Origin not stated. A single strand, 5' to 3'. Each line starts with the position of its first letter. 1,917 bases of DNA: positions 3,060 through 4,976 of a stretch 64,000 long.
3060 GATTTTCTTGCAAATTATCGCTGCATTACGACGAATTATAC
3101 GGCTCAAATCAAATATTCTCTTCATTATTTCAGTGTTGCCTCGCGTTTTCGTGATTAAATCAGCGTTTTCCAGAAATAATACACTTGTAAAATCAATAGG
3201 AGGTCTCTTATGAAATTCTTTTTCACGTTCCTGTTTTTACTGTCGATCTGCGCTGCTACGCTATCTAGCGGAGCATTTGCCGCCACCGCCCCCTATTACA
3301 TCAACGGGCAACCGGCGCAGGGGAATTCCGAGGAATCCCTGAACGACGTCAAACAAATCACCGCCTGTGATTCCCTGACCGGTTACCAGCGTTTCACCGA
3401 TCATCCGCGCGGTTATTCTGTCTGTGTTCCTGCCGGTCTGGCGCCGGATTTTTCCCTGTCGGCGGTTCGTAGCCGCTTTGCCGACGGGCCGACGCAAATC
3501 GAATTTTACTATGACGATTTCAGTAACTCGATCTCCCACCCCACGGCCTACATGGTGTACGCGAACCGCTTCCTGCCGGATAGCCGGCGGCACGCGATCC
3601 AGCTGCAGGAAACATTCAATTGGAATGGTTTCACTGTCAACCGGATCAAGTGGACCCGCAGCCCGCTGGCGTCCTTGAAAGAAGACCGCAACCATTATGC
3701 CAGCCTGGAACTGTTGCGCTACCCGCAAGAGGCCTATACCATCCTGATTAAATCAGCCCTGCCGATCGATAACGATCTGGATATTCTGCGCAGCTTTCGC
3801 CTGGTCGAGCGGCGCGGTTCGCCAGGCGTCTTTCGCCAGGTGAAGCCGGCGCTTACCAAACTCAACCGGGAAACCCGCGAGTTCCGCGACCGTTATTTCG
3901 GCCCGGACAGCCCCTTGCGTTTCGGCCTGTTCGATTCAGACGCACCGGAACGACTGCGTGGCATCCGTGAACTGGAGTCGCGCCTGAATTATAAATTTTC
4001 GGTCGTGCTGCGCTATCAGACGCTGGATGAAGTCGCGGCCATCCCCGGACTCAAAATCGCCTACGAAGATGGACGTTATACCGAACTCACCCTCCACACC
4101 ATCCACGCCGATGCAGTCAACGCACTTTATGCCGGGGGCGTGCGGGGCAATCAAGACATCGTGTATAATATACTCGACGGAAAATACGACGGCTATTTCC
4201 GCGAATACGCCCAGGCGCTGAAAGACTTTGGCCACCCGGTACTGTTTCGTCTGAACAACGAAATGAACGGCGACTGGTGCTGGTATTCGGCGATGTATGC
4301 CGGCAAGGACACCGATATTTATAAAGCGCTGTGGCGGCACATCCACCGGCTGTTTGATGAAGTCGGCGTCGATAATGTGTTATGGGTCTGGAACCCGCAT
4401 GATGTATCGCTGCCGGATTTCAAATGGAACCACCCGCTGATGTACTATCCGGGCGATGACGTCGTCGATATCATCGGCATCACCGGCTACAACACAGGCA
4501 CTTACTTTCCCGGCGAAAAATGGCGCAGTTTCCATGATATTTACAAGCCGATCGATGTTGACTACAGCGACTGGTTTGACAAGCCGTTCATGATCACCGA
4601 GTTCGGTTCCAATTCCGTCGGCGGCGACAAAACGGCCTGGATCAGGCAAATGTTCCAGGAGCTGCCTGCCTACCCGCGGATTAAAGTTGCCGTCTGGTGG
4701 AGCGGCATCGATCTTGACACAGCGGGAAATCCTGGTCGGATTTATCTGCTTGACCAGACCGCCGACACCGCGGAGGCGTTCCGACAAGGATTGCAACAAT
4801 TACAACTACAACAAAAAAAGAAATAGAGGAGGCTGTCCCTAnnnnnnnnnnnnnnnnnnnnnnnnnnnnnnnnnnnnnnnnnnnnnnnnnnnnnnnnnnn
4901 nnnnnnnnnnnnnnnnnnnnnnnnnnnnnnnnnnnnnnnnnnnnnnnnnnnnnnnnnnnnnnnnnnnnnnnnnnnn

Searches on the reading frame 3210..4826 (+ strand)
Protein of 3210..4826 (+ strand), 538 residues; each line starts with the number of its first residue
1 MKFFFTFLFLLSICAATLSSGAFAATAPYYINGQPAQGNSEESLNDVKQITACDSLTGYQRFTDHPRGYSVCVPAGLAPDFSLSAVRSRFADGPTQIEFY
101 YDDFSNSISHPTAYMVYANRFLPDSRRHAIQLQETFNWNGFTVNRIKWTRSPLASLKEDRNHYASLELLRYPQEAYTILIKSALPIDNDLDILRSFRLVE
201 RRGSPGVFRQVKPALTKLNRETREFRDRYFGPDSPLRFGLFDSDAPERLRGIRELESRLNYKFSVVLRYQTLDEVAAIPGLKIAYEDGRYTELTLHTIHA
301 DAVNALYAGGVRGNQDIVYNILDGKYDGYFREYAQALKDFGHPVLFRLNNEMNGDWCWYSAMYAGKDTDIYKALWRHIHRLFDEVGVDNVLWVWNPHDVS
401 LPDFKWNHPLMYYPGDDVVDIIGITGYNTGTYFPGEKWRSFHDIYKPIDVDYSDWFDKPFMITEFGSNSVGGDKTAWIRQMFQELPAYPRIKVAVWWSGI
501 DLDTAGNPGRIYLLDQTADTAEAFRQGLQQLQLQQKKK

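Call 25: search_protein_families(library=pfam, proteins=[window:3210-4826:+], max_evalue=0.00001)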
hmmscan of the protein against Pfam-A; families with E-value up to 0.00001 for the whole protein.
window:3210-4826:+ (538 aa): 1 family
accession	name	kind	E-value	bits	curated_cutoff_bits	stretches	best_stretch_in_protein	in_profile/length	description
PF02156.21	Glyco_hydro_26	-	2e-18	67.3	20.2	1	331-447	140-250/311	Glycosyl hydrolase family 26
